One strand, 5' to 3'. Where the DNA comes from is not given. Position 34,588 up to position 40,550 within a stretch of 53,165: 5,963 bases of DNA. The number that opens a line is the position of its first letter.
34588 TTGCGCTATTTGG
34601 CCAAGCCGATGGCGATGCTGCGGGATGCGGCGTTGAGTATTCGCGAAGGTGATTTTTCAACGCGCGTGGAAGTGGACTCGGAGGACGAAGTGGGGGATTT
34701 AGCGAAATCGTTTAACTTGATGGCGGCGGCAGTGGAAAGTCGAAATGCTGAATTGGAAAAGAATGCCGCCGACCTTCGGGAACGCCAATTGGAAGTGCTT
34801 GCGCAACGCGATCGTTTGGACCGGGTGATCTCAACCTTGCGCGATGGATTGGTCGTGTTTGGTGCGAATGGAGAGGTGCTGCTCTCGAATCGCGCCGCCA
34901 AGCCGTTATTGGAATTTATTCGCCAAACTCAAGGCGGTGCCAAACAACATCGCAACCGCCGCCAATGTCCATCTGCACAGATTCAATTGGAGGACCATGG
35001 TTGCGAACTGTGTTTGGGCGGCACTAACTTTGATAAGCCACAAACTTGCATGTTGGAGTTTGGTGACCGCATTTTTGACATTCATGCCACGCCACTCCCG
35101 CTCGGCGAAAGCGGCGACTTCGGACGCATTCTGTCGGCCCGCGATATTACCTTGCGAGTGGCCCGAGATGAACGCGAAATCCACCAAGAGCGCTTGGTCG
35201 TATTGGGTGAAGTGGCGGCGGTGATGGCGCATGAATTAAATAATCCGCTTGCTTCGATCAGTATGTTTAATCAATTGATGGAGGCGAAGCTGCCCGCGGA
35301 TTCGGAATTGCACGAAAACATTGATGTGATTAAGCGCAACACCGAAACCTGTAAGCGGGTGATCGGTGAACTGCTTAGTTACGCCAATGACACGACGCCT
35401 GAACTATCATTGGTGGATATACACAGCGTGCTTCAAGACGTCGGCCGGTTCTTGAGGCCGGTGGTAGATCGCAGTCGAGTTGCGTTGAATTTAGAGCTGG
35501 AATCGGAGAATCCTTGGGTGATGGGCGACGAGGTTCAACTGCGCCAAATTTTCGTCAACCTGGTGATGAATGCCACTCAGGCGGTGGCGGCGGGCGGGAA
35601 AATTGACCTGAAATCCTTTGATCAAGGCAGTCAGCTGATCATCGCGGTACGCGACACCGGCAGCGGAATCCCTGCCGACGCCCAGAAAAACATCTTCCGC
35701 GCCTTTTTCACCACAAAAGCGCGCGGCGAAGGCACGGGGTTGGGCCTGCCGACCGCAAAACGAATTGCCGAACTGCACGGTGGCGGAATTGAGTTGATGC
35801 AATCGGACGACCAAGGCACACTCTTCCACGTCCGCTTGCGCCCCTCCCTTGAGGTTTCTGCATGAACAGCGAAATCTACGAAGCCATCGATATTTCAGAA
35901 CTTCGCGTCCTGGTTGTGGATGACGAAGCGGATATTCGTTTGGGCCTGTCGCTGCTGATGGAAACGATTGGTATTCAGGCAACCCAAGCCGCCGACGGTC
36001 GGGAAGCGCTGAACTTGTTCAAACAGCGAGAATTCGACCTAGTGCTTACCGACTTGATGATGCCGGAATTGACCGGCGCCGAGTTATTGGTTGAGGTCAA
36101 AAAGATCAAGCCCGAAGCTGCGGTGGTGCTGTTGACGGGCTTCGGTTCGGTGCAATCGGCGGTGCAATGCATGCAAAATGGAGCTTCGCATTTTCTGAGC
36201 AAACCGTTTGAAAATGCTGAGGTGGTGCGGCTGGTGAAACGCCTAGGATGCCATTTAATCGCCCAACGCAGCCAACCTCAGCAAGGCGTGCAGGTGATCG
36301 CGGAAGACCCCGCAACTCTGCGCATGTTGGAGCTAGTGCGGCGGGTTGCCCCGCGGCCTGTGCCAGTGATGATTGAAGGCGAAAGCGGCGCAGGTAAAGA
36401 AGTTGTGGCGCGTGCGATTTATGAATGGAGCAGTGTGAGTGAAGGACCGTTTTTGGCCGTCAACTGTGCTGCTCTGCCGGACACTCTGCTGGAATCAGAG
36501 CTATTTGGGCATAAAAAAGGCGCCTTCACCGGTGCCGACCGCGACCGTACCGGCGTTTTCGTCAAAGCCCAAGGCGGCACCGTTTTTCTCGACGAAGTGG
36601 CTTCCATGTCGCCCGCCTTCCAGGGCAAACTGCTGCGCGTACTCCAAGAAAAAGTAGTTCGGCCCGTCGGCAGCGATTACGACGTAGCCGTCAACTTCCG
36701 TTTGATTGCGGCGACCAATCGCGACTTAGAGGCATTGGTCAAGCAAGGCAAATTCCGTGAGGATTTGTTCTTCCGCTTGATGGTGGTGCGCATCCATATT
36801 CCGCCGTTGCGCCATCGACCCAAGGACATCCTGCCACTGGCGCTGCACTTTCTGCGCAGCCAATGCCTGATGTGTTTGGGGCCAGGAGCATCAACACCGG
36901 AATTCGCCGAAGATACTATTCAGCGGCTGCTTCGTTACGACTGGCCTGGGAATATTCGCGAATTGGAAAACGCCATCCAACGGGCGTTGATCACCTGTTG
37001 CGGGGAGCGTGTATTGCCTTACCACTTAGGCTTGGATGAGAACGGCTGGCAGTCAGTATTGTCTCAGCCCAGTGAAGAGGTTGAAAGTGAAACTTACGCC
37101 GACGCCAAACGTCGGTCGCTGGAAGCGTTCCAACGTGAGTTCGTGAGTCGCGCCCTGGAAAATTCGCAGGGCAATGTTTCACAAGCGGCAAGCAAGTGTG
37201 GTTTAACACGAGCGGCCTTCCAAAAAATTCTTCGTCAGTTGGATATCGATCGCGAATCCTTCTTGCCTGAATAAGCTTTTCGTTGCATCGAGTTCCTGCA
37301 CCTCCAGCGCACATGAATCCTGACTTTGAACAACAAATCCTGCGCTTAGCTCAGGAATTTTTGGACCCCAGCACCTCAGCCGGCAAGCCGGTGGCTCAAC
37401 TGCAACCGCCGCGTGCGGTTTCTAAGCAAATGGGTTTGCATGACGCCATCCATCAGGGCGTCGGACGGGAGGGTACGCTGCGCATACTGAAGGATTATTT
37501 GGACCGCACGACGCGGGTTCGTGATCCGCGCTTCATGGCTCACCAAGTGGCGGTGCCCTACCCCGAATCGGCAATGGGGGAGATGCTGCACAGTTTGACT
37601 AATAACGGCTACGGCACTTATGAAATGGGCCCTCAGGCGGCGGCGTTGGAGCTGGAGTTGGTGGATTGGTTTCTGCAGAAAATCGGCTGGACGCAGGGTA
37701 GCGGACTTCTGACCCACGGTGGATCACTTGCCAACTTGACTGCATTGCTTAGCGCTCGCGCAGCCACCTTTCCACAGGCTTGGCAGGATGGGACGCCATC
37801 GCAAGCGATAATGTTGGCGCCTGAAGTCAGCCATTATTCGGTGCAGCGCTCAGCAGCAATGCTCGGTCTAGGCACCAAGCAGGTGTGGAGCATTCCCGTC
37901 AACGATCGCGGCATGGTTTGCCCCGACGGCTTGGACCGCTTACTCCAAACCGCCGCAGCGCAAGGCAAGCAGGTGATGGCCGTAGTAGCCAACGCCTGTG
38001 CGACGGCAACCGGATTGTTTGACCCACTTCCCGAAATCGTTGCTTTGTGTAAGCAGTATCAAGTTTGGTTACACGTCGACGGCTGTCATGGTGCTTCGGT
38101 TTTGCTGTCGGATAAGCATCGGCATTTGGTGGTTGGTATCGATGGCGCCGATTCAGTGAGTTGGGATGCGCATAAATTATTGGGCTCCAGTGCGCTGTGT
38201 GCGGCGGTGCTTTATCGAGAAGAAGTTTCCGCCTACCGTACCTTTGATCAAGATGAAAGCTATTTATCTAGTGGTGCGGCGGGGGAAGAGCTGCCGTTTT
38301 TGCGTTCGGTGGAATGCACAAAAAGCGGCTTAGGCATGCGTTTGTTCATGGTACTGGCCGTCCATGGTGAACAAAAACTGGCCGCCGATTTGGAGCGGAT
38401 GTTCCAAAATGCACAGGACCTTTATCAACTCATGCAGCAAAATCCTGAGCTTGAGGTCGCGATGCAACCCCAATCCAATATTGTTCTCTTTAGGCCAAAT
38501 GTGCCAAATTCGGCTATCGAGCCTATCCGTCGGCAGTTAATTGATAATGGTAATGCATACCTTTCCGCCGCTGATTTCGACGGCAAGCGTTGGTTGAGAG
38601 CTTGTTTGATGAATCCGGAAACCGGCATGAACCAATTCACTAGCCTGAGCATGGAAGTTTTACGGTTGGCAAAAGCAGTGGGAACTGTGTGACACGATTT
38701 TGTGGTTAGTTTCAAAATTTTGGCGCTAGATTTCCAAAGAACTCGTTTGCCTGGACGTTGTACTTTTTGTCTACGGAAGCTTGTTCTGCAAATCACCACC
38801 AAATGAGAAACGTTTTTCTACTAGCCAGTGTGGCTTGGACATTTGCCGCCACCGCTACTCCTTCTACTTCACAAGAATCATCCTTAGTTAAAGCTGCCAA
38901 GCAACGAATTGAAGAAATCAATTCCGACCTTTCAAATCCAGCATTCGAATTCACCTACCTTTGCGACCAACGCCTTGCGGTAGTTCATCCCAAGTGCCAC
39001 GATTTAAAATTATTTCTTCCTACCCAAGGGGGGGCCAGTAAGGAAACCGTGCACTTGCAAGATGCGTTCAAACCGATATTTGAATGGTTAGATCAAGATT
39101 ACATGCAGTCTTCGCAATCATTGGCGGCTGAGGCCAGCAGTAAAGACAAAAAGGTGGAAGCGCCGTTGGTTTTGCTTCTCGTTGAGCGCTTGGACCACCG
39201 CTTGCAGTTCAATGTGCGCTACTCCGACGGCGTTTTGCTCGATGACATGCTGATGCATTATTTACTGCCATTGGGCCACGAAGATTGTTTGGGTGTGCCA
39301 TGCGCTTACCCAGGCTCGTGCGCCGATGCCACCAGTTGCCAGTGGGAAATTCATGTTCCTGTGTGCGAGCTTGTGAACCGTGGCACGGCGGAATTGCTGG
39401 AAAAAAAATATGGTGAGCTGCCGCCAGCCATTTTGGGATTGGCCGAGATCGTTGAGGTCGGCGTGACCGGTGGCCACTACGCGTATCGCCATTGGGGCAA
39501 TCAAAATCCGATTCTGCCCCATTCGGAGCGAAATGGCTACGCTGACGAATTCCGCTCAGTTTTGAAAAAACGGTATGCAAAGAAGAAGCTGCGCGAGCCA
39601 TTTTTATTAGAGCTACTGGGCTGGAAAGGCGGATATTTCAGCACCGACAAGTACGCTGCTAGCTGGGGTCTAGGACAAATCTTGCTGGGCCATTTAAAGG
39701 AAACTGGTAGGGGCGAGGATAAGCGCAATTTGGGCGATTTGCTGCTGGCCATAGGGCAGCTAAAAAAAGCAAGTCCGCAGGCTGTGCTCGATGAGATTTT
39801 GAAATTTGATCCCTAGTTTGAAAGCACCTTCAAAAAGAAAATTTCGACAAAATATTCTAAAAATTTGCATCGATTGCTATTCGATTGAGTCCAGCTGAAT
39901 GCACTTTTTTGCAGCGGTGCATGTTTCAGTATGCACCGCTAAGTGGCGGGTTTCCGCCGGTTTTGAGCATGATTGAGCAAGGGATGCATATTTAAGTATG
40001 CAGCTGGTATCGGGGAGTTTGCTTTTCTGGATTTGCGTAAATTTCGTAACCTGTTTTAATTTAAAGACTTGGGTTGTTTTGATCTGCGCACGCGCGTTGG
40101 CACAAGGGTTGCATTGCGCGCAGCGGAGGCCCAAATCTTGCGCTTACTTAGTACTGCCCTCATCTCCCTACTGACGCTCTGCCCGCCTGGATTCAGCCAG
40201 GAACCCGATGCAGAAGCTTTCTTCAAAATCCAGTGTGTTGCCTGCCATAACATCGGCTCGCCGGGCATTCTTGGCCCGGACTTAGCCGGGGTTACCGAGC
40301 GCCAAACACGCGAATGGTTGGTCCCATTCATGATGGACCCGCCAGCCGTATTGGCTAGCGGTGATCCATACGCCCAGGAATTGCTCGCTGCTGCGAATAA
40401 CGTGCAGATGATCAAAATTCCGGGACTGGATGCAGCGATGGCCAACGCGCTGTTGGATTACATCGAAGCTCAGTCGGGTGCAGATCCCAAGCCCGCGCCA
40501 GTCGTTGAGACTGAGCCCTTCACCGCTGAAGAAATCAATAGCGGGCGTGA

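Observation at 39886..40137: Consensus sigma-54 promoter with two upstream dyads directly in front of a respiratory nitrate reductase operon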

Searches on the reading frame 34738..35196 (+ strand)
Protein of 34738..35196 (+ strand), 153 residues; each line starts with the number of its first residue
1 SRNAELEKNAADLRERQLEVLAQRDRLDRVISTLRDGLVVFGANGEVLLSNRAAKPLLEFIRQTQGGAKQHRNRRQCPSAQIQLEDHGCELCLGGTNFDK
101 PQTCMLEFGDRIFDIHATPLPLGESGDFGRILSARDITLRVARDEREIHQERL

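Call 32: search_protein_families(library=pfam, proteins=[window:34738-35196:+], max_evalue=10)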
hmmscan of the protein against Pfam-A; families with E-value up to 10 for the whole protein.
seq(153 aa): 2 families
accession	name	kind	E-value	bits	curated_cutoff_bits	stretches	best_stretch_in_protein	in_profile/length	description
PF00989.32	PAS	-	0.029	14.8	22.6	1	26-60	2-36/113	PAS fold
PF12860.13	PAS_7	-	0.09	13.4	27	1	32-142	2-112/115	PAS fold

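Call 57: predict_structure(alignment_id=A5)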
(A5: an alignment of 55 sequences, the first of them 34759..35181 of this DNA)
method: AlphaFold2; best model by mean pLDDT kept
length: 141 residues; sequences in the alignment: 55
mean_pLDDT: 85.5   pTM: 0.73
mean pLDDT of the five models: 85.5, 84.8, 84.7, 82.1, 81.7
residues with pLDDT >= 90: 80; 70-90: 42; 50-70: 19; < 50: 0
segments of 3 or more residues with pLDDT < 50: none
pLDDT, mean of each block of 10 residues (from residue 1): 89 91 89 93 95 86 62 58 75 88 92 91 95 94 83
secondary structure, 60 per line:
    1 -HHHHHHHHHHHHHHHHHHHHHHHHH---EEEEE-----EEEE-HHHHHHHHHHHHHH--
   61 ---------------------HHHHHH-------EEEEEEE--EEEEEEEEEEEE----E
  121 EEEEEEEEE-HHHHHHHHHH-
elements in order: H2-26 E30-34 E40-43 H45-58 H82-87 E95-101 E104-115 E120-129 H131-140

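Call 63: fold_search(model_id=the predicted structure, library=pdb)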
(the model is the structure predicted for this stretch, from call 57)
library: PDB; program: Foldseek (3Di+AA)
matches with E <= 10: 1168; with E <= 0.001: 38
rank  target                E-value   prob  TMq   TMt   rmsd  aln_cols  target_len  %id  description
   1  9a5d_A                1.1e-05  1.00  0.55  0.15   6.1       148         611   20  Integrative model of WALK-YYCH by crosslinking MS and deep learning (released 2024-09-18)
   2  7a6p_A                8.6e-05  1.00  0.47  0.45   9.4       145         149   19  Structural determinants underlying the adduct lifetime in a short LOV protein PpSB2-LOV (released 2021-03-10)
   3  7jl6_A                9.7e-05  1.00  0.45  0.59   6.4       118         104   17  Heme binding to SrrB PAS domain plays a role in redox regulation of S. aureus SrrAB two-component system (released 2021-08-04)
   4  9qq6_A                1.4e-04  1.00  0.46  0.17   7.4       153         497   18  Structure of the Azotobacter vinelandii NifL-NifA complex (released 2025-06-18)
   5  6gg9_B                1.6e-04  1.00  0.45  0.47   9.3       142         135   15  Crystal structures of a short blue light photoreceptor protein PpSB1-LOV mutant (dark state) - R61H/R66I (released 2018-07-25)
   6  9cmf_A                1.7e-04  1.00  0.43  0.09   8.6       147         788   15  Substrate bound DosP (released 2024-11-20)
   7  7r5n_A                1.8e-04  1.00  0.45  0.43   9.0       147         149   17  Crystal structure of the full-length short LOV protein PF5-LOV from Pseudomonas fluorescens (dark state) (released 2023-08-23)
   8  8js6_C                1.9e-04  1.00  0.49  0.30   7.4       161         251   13  Dimeric PAS domains of oxygen sensor FixL in complex with cyanide-bound ferric heme (released 2024-06-26)
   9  5j3w_A                2.2e-04  1.00  0.45  0.47   9.4       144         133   14  Crystal structures reveal signaling states of a short blue light photoreceptor protein PpSB1-LOV (dark state) (released 2016-06-22)
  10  8a52_A                2.2e-04  1.00  0.43  0.19   9.4       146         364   15  Crystal structure of a chimeric LOV-Histidine kinase SB2F1 (asymmetrical variant, trigonal form with long c-axis) (released 2023-12-27)
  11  7a6p_B                2.4e-04  1.00  0.47  0.45   8.7       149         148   17  Structural determinants underlying the adduct lifetime in a short LOV protein PpSB2-LOV (released 2021-03-10)
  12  8a7h_A                2.4e-04  1.00  0.45  0.20   9.5       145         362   17  Crystal structure of a chimeric LOV-Histidine kinase SB2F1-I66R mutant (light state; asymmetrical variant, trigonal fo (released 2024-01-10)
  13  6gg9_A                2.7e-04  1.00  0.45  0.47   9.4       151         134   14  Crystal structures of a short blue light photoreceptor protein PpSB1-LOV mutant (dark state) - R61H/R66I (released 2018-07-25)
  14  6gg9_C                2.9e-04  1.00  0.43  0.45   9.3       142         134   14  Crystal structures of a short blue light photoreceptor protein PpSB1-LOV mutant (dark state) - R61H/R66I (released 2018-07-25)
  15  8a36_A                3.1e-04  1.00  0.51  0.53   5.5       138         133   17  Crystal structure of PpSB1-LOV-K117E mutant (dark state), monoclinic form (released 2023-07-05)
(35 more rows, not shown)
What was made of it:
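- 33607..35865 (+): Sensor histidine kinase (752 aa): TM1, periplasmic double-Cache domain, TM2, HAMP, PAS with four invariant Cys (C454, C466, C469, C481), HisKA, HATPase. PAS fold (calls 57, 63).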

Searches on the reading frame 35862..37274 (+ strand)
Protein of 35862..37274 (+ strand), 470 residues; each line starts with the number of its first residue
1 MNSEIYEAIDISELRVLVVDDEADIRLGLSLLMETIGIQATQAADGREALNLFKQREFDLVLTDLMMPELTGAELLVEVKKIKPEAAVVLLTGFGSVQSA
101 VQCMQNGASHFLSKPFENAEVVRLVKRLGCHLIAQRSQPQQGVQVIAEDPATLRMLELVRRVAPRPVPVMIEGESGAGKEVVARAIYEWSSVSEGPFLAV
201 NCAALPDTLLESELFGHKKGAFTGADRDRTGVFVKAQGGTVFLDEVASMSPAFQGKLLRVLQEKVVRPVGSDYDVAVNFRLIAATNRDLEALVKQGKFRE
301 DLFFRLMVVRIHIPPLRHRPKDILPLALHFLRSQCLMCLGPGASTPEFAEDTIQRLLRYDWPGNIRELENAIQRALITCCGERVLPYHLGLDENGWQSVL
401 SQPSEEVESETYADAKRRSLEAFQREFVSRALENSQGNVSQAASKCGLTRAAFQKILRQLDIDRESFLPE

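Call 3: search_protein_families(library=pfam, proteins=[window:35862-37274:+])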
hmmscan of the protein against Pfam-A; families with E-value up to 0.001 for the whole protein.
window:35862-37274:+ (470 aa): 6 families
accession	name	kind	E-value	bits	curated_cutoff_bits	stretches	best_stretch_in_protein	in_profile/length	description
PF00158.32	Sigma54_activat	-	4.7e-66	222.1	20.2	1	146-312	2-168/168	Sigma-54 interaction domain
PF00072.30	Response_reg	-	4.4e-26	91.7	30.2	1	16-125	1-110/111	Response regulator receiver domain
PF14532.12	Sigma54_activ_2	-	7.5e-19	68.8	25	1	154-316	9-138/138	Sigma-54 interaction domain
PF25601.1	AAA_lid_14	-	4.3e-16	58.9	27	1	317-389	1-70/87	AAA+ ATPase lid domain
PF07728.20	AAA_5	-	4.1e-07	30.5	22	1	168-287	1-123/139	AAA domain (dynein-related subfamily)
PF02954.25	HTH_8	-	0.00026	21.1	22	1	419-454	1-36/42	Bacterial regulatory protein, Fis family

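Call 4: search_protein_families(library=ncbifam, proteins=[window:35862-37274:+])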
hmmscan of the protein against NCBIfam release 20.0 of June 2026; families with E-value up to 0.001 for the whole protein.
window:35862-37274:+ (470 aa): 114 families (the best 25 are shown)
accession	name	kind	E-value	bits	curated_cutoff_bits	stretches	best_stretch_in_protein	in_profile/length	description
TIGR01818.1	ntrC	equivalog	1.2e-111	373.8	558.6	1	16-460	1-463/463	nitrogen regulation protein NR(I)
NF008469.0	PRK11361.1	equivalog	5e-111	371.6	714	1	14-463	5-457/461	acetoacetate metabolism transcriptional regulator AtoC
TIGR02915.1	PEP_resp_reg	equivalog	1.4e-101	340.6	502.6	1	16-462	1-444/445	PEP-CTERM-box response regulator transcription factor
NF011695.0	PRK15115.1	equivalog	2.6e-101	339.6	763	1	15-467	8-443/445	two-component system response regulator GlrR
NF007689.0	PRK10365.1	equivalog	3.3e-100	335.9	760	1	13-453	5-435/441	sigma-54-dependent response regulator transcription factor ZraR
NF051870.1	NAssimRespRegNtrX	equivalog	8.8e-94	314.9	600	1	15-461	3-451/452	nitrogen assimilation response regulator NtrX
NF038308.1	RNA_repair_RtcR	equivalog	5.7e-93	312.6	650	1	140-452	177-503/530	RNA repair transcriptional activator RtcR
NF003451.0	PRK05022.1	equivalog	6.7e-92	308.8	476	1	135-463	182-511/512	nitric oxide reductase transcriptional regulator NorR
NF008176.1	PRK10923.1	equivalog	2e-91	307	620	1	15-458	5-464/469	nitrogen regulation protein NR(I)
NF041946.1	LuxO_transreg_Vib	equivalog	3e-89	299.9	800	1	29-452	12-452/463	quorum-sensing sigma-54 dependent transcriptional regulator LuxO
TIGR01817.1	nifA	equivalog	6.1e-88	295.9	528.85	1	135-414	188-464/534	nif-specific transcriptional activator NifA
NF050807.1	TransRegFlbDCaul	equivalog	2.3e-87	293.7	750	1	32-453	20-431/454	sigma-54-dependent transcriptional regulator FlbD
NF041552.1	TF_PrdR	equivalog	5e-84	282.7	795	1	144-452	268-568/577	sigma-54 dependent transcriptional regulator PrdR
NF049963.1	RespRegFlgRCampy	domain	5.1e-79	266.1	750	1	16-392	3-380/429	fla regulon two-component system response regulator FlgR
TIGR02329.1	propionate_PrpR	equivalog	3.5e-76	256.9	499.2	1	144-457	213-524/526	propionate catabolism operon regulatory protein PrpR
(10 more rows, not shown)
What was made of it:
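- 35862..37274 (+): NtrC-type response regulator and bacterial enhancer-binding protein (470 aa): REC (D64), AAA+ with GAFTGA, HTH_8. Pfam and NCBIfam (calls 3, 4).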

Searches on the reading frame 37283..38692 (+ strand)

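Call 3: search_protein_families(library=pfam, proteins=[window:37283-38692:+])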
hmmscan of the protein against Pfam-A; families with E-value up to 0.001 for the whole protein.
window:37283-38692:+ (469 aa): 4 families
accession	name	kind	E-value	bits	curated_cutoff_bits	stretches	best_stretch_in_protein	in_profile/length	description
PF00282.25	Pyridoxal_deC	-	2e-48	165.5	27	1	80-404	38-373/375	Pyridoxal-dependent decarboxylase conserved domain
PF00155.27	Aminotran_1_2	-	4.5e-08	33.1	19.7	1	118-274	43-193/361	Aminotransferase class I and II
PF00266.25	Aminotran_5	-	2.8e-06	27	21.5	1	181-303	95-206/371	Aminotransferase class-V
PF01212.27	Beta_elim_lyase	-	0.00015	21.7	27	1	141-302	50-203/288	Beta-eliminating lyase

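Call 4: search_protein_families(library=ncbifam, proteins=[window:37283-38692:+])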
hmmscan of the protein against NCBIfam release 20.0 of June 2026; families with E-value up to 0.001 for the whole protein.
window:37283-38692:+ (469 aa): 13 families
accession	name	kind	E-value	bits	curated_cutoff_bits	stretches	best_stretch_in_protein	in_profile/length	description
NF052646.1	DABADecarRhbB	equivalog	1.4e-51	175.6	900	1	57-450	72-469/491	L-2,4-diaminobutyrate decarboxylase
TIGR03799.1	NOD_PanD_pyr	equivalog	4.9e-36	124.2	606.1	1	143-405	164-437/522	pyridoxal-dependent aspartate 1-decarboxylase PanP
TIGR03812.1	tyr_de_CO2_Arch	equivalog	3e-22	79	299.4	1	107-444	45-358/375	tyrosine decarboxylase MfnA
NF002748.0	PRK02769.1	equivalog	2.9e-16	59.1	305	1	100-404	41-329/382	histidine decarboxylase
TIGR03811.1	tyr_de_CO2_Ent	equivalog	6.7e-13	48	905.3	1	178-274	226-330/608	tyrosine decarboxylase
NF002806.0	PRK02948.1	subfamily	1e-06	28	304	1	142-307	64-209/381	IscS subfamily cysteine desulfurase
TIGR03403.1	nifS_epsilon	equivalog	5.5e-06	25.4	587.7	1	177-307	93-211/382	NifS family cysteine desulfurase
TIGR00858.1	bioF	equivalog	4.4e-05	22.4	426.45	1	213-274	136-195/365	8-amino-7-oxononanoate synthase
TIGR03402.1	FeS_nifS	equivalog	5.9e-05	22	530.75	1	142-303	63-203/379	cysteine desulfurase NifS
NF004608.1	PRK05937.1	equivalog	0.00015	20.7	399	1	179-283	98-193/366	8-amino-7-oxononanoate synthase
TIGR03235.1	DNA_S_dndA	equivalog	0.00016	21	480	1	178-312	92-214/353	cysteine desulfurase DndA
TIGR01822.1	2am3keto_CoA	equivalog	0.00017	20.7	493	1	216-274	156-214/393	glycine C-acetyltransferase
NF005394.0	PRK06939.1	equivalog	0.00095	18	460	0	217-274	161-218/397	glycine C-acetyltransferase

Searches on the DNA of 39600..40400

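Call 76: search_rna_families(source=window, start=39600, end=40400, threshold=evalue, max_evalue=1)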
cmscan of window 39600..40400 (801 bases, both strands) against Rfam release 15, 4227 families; matches with E-value up to 1: 0.
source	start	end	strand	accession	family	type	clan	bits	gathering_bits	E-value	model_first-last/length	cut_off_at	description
